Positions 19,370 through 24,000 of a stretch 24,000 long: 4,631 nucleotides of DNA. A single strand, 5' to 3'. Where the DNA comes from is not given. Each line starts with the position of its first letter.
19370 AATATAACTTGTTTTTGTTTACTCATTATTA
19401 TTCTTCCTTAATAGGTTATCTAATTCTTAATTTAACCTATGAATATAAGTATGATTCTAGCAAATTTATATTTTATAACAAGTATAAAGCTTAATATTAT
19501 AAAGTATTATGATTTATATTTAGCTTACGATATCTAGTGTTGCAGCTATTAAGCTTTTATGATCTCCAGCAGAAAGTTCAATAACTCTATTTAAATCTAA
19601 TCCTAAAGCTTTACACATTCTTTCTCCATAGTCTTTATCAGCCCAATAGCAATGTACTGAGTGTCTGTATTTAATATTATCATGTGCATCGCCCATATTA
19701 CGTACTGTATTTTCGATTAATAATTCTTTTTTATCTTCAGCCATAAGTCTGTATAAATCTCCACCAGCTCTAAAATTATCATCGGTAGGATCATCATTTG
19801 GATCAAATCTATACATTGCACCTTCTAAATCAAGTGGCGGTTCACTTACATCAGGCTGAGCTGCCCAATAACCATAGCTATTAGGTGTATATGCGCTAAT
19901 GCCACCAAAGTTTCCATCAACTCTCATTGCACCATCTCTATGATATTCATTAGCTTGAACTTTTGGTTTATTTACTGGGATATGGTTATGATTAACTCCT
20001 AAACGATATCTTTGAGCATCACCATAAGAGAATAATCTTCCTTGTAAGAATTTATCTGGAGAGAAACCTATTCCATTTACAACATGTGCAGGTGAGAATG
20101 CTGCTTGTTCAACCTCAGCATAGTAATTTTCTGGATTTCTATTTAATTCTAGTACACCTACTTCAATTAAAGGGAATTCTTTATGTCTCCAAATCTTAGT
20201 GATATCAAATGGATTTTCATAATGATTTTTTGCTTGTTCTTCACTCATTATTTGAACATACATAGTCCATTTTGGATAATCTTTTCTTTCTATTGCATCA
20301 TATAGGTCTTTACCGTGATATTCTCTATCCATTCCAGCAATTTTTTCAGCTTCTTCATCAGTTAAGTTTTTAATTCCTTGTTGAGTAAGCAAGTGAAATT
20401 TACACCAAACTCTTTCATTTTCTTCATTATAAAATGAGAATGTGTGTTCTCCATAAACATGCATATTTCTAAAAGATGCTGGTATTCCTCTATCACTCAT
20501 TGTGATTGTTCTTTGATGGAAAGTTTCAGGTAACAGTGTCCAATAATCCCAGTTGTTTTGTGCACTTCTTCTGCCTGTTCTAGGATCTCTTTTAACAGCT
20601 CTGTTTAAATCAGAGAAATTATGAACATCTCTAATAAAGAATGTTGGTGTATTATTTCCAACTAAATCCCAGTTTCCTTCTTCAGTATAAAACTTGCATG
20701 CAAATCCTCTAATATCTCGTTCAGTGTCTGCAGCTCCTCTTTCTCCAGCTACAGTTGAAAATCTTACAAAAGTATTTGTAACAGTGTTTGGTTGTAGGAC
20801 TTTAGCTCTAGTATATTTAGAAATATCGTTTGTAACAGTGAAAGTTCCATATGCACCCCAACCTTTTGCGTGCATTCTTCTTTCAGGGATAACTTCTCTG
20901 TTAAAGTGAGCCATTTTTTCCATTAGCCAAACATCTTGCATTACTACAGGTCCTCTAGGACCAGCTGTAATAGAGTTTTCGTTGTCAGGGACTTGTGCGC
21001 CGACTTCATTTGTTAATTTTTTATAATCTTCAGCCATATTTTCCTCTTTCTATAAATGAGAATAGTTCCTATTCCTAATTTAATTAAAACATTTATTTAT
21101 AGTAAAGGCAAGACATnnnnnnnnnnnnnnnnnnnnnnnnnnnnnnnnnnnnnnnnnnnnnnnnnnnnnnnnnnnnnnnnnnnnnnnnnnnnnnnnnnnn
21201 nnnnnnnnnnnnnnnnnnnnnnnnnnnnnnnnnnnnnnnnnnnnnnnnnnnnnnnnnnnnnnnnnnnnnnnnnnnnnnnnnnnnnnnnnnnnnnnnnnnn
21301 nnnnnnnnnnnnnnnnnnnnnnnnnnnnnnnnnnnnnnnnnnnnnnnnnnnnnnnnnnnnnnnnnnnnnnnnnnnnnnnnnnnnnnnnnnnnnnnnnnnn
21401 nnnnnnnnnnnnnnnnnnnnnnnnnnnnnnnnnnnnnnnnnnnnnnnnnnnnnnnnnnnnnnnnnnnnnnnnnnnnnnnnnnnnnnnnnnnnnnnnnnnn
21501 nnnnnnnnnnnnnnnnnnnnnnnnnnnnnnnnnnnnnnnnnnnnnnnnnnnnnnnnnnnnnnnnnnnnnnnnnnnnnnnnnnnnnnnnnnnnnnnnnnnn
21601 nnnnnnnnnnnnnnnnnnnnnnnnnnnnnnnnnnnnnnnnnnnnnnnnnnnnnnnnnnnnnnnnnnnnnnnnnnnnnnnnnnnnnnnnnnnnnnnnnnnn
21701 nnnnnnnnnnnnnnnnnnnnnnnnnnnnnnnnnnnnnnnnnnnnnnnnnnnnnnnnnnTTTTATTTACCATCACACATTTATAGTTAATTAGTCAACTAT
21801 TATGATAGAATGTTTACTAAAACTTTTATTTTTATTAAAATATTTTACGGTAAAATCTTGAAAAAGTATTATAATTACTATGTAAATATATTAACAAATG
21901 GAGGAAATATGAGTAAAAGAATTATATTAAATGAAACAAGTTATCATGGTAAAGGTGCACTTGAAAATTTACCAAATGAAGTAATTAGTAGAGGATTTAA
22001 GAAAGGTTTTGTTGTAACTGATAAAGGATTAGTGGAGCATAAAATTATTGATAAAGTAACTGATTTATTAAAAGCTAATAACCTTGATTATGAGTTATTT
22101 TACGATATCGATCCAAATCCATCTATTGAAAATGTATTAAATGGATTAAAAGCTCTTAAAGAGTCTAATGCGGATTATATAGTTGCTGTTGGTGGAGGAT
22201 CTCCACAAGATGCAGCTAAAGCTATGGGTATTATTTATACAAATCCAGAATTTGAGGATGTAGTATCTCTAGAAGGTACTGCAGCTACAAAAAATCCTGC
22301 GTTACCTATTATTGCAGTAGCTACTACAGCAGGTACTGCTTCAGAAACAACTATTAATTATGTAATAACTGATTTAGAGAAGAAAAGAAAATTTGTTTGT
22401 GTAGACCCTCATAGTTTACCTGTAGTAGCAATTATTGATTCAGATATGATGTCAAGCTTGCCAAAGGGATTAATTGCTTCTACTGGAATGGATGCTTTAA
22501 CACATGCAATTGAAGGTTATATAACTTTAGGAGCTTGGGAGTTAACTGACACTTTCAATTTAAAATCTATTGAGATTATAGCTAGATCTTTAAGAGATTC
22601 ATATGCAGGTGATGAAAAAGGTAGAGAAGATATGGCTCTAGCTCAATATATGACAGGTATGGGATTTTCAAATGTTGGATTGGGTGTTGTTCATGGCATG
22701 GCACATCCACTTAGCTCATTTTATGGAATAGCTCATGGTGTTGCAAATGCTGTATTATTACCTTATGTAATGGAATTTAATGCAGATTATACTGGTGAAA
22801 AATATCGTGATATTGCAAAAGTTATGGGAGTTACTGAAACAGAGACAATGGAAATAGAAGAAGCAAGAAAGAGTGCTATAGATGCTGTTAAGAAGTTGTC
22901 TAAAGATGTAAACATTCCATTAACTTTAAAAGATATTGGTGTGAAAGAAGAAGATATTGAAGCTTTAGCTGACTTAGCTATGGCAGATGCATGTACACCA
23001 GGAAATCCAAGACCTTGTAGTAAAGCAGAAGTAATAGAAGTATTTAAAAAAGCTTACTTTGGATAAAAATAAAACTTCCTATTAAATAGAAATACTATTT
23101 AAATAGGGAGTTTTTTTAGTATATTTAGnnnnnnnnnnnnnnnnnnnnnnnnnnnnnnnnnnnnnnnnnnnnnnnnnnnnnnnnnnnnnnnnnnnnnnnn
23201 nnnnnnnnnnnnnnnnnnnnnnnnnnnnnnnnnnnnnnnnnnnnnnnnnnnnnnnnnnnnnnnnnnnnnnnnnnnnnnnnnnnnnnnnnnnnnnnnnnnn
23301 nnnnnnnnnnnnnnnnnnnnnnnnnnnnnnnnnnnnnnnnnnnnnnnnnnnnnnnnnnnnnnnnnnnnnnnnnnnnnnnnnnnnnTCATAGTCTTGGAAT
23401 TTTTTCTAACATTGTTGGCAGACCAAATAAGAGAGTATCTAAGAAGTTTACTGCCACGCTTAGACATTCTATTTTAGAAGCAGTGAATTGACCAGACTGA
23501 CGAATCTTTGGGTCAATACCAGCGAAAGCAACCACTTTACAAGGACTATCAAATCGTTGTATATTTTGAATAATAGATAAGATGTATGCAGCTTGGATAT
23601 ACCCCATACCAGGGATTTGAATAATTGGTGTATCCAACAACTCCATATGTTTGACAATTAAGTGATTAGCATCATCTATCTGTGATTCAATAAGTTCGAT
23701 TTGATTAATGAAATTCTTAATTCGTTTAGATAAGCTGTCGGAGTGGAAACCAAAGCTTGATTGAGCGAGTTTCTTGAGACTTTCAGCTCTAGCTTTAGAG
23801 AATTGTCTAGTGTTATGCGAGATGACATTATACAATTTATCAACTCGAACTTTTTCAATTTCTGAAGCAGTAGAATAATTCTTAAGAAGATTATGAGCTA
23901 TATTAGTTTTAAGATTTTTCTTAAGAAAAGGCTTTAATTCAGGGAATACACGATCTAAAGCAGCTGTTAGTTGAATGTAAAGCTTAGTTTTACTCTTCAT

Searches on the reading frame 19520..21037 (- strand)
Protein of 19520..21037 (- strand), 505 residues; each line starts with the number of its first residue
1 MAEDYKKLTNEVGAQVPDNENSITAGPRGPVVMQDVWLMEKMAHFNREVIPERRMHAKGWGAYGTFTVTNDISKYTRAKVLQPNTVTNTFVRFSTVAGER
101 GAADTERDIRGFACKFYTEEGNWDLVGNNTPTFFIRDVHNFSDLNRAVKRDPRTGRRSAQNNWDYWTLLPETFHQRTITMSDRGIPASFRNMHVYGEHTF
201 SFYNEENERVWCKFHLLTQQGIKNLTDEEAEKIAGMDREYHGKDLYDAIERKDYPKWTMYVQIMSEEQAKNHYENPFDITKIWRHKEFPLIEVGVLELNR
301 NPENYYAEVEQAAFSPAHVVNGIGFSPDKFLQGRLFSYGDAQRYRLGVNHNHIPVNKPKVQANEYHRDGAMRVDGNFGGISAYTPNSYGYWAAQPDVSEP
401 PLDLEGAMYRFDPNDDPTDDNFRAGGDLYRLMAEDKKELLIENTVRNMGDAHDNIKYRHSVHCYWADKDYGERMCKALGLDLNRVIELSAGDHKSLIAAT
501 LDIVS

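Call 5: search_protein_families(library=pfam, proteins=[window:19520-21037:-])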
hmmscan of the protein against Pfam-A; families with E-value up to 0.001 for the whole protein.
window:19520-21037:- (505 aa): 2 families
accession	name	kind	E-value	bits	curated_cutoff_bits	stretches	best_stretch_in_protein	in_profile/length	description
PF00199.24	Catalase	-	2.3e-177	590.3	25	1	9-388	1-381/383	Catalase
PF06628.17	Catalase-rel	-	9.8e-14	51.7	30.1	1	418-478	4-65/65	Catalase-related immune-responsive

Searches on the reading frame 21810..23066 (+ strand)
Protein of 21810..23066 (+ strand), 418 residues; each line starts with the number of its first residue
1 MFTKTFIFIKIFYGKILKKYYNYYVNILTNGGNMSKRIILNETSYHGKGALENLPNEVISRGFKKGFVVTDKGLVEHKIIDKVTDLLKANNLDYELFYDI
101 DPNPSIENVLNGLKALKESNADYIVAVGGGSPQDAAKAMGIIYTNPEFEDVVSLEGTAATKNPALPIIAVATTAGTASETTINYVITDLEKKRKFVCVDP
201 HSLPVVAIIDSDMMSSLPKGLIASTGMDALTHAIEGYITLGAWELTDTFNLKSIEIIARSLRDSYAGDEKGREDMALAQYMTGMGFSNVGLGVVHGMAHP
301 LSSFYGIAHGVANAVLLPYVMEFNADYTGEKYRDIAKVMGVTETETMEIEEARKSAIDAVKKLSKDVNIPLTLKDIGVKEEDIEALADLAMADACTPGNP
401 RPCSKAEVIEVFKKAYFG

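Call 5: search_protein_families(library=pfam, proteins=[window:21810-23066:+])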
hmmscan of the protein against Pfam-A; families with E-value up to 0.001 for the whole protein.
window:21810-23066:+ (418 aa): 3 families
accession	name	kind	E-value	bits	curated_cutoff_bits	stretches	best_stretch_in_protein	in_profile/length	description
PF25137.1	ADH_Fe_C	-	2.3e-66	223.6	27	1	223-416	2-194/194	Fe-containing alcohol dehydrogenase family, C-terminal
PF00465.25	Fe-ADH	-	2.3e-47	161.1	31.3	1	44-210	4-167/168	Iron-containing alcohol dehydrogenase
PF13685.12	Fe-ADH_2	-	1.8e-12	47.9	28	1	47-140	3-94/149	Iron-containing alcohol dehydrogenase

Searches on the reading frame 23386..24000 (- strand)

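Call 56: search_protein_families(library=pfam, proteins=[window:23386-24000:-])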
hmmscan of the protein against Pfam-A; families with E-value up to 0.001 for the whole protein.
window:23386-24000:- (204 aa): 1 family
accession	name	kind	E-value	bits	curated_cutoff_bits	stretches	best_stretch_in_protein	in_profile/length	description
PF02371.22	Transposase_20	-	1.1e-11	45.4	21.3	1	126-176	4-55/87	Transposase IS116/IS110/IS902 family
